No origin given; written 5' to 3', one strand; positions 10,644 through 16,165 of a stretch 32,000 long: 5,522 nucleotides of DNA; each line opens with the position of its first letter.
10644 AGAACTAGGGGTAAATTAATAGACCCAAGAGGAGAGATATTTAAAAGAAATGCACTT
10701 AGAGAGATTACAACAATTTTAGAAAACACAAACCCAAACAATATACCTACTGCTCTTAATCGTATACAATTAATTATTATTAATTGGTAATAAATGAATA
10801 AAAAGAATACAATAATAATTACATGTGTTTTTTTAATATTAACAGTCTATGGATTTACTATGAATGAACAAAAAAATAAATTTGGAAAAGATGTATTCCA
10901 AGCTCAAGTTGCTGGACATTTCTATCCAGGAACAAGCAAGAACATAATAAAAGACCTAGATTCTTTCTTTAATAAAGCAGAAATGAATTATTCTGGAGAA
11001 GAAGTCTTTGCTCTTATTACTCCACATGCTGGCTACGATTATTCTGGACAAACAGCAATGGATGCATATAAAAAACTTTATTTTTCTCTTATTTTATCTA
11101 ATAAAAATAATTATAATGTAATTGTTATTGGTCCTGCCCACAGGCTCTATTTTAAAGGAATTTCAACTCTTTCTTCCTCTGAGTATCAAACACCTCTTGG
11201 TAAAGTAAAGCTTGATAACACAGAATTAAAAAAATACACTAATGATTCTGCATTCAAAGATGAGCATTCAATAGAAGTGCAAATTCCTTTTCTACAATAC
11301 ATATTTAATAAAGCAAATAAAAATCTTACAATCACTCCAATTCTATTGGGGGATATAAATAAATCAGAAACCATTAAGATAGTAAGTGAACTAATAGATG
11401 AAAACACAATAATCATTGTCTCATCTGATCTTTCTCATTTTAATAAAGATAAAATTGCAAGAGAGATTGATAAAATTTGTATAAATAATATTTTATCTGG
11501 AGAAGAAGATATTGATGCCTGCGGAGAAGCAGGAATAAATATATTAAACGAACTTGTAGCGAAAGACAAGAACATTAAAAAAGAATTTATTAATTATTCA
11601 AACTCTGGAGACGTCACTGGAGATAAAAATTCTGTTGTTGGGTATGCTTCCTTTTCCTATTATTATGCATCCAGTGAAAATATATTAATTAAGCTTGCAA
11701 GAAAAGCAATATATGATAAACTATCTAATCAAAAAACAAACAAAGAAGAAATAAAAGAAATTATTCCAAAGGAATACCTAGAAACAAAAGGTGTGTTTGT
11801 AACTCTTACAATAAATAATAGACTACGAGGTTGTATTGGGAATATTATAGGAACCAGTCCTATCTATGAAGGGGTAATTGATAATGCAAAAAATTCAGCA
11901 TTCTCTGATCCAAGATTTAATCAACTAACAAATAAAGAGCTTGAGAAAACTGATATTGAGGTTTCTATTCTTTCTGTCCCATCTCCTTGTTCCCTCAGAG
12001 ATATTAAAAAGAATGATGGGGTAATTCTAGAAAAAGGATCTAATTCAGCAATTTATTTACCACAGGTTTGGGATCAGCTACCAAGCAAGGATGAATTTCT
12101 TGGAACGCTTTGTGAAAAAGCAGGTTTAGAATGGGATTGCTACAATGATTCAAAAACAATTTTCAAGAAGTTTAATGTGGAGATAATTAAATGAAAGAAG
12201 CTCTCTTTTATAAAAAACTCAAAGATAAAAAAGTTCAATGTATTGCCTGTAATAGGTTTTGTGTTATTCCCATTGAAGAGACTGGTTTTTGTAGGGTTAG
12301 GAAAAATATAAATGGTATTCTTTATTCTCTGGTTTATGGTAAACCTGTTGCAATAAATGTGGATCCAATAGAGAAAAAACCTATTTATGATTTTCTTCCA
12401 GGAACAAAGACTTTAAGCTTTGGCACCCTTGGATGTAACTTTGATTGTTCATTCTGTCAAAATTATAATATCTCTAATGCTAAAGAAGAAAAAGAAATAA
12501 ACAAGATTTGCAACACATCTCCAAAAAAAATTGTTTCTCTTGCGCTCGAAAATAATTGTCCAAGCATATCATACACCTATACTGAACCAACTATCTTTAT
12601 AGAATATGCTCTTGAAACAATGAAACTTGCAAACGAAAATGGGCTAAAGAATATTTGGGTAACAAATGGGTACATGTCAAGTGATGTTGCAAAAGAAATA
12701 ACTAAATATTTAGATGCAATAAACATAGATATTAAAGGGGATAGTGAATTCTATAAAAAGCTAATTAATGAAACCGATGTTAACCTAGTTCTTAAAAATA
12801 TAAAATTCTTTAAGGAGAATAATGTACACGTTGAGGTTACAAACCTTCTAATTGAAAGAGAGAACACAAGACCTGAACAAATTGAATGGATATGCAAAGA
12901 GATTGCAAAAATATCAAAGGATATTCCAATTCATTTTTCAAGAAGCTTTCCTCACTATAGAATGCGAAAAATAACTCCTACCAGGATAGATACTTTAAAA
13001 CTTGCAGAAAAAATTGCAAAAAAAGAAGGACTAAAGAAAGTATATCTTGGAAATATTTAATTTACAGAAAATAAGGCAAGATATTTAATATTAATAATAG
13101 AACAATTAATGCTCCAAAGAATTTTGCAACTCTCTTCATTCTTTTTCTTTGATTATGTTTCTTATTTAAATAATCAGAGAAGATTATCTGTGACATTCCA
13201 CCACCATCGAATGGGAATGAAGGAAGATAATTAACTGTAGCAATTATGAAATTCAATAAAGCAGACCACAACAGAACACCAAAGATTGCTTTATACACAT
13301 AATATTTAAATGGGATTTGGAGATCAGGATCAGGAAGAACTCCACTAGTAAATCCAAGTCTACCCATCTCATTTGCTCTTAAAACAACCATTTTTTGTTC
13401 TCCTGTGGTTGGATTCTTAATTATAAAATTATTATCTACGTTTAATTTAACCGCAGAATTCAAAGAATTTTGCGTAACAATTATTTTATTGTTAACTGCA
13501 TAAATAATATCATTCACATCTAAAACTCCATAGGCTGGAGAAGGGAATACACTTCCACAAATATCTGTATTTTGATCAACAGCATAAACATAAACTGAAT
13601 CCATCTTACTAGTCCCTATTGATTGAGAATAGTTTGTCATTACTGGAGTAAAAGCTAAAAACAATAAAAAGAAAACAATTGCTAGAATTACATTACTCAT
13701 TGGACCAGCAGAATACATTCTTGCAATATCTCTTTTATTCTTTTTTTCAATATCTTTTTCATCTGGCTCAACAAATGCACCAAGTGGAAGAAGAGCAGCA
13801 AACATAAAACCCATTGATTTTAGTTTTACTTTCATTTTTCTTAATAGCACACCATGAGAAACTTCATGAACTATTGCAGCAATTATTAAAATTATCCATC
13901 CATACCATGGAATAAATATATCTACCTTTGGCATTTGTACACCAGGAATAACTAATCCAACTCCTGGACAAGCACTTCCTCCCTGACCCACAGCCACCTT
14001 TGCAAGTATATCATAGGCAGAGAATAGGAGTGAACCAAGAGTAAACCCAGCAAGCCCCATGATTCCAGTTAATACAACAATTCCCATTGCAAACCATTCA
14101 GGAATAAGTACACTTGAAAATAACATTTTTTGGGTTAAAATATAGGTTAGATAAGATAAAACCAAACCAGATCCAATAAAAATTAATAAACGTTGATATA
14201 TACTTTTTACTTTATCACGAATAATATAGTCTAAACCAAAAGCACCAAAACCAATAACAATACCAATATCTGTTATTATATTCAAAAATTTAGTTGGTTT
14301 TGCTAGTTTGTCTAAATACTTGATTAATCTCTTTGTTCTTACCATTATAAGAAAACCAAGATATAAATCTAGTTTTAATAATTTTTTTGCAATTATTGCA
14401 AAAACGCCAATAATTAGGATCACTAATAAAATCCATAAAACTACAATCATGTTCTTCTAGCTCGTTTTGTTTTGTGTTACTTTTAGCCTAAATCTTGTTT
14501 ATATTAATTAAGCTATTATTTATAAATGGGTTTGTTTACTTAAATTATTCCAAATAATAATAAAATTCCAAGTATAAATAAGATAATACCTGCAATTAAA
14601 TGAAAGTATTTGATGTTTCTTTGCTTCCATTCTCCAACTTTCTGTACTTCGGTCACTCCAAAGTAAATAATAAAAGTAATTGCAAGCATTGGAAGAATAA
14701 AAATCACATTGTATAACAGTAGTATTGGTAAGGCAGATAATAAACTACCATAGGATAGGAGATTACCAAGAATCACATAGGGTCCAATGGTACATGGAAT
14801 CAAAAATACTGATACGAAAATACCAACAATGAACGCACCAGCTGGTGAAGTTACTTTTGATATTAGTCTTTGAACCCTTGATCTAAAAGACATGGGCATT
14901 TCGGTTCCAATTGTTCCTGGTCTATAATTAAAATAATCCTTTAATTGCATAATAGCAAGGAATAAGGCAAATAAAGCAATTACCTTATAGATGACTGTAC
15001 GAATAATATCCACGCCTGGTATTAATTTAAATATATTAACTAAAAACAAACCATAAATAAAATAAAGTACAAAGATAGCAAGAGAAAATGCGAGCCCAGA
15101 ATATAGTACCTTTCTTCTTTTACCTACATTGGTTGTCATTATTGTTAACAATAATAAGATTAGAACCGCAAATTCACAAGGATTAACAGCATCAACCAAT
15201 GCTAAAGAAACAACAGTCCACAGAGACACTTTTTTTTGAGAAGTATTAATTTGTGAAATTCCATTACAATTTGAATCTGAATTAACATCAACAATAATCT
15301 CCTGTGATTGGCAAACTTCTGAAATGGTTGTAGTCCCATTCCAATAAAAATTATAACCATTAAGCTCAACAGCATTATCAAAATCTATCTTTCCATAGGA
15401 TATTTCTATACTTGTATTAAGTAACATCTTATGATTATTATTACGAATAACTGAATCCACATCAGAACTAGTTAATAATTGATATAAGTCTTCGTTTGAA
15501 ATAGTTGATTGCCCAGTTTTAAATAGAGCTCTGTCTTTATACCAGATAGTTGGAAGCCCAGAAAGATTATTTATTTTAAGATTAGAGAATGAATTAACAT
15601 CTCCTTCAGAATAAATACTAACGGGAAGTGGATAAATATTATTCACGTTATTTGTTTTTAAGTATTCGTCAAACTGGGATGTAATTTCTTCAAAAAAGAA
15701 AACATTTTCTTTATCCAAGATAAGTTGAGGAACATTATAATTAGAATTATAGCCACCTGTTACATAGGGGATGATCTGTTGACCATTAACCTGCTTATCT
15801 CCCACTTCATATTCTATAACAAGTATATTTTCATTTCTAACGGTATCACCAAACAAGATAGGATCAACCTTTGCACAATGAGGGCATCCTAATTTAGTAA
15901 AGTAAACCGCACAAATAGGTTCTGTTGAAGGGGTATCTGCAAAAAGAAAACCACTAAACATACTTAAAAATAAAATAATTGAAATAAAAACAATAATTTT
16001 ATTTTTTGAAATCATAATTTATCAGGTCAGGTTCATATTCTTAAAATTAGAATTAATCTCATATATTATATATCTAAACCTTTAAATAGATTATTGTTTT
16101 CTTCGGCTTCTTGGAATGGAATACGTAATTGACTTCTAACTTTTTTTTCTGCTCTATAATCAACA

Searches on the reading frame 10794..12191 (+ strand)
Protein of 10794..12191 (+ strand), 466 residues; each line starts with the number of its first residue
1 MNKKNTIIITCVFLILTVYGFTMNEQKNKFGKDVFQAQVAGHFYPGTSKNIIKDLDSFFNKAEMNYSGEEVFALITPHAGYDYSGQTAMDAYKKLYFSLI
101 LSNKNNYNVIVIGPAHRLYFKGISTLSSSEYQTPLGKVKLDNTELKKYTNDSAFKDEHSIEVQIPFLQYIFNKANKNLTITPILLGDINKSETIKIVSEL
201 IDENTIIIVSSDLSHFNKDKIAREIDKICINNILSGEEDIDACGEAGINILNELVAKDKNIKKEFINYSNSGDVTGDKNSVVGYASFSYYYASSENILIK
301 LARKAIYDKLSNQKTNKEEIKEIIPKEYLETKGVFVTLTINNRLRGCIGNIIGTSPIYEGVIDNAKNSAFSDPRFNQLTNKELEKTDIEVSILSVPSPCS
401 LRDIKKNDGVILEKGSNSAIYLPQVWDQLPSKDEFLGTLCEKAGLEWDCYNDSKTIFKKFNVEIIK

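Call 13: search_protein_families(library=pfam, proteins=[window:10794-12191:+], max_evalue=0.001)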
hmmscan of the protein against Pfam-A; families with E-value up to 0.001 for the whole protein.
window:10794-12191:+ (466 aa): 2 families
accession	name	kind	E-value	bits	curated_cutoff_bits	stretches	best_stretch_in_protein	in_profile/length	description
PF01875.22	Memo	-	9.1e-48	163.2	27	1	37-287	2-268/269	Memo-like protein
PF01871.22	AMMECR1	-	9.6e-43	146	25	1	300-464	2-167/168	AMMECR1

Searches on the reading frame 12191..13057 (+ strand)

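Call 13: search_protein_families(library=pfam, proteins=[window:12191-13057:+], max_evalue=0.001)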
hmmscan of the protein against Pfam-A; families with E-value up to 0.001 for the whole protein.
window:12191-13057:+ (289 aa): 2 families
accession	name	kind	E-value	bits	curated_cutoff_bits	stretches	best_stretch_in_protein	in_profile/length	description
PF04055.27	Radical_SAM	-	5.3e-17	62.9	29.5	1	79-224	4-154/166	Radical SAM superfamily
PF13353.11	Fer4_12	-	5.6e-08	33.6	22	1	71-187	5-119/137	4Fe-4S single cluster domain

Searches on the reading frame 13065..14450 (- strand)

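Call 14: search_protein_families(library=pfam, proteins=[window:13065-14450:-], max_evalue=0.001)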
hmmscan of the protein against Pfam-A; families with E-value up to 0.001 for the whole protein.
window:13065-14450:- (462 aa): 1 family
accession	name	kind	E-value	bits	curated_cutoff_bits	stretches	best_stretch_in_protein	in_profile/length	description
PF02163.28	Peptidase_M50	-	1.1e-24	87.5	27.2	1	185-452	3-220/221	Peptidase family M50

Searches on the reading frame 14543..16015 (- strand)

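Call 14: search_protein_families(library=pfam, proteins=[window:14543-16015:-], max_evalue=0.001)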
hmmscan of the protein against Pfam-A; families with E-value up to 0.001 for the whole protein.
window:14543-16015:- (491 aa): 2 families
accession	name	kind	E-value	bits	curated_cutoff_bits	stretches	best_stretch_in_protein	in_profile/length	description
PF11139.14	SfLAP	-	7.6e-08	32.5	35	1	268-487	1-208/213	Sap, sulfolipid-1-addressing protein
PF13386.12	DsbD_2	-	0.00018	21.9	24.9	1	299-484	29-198/199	Cytochrome C biogenesis protein transmembrane region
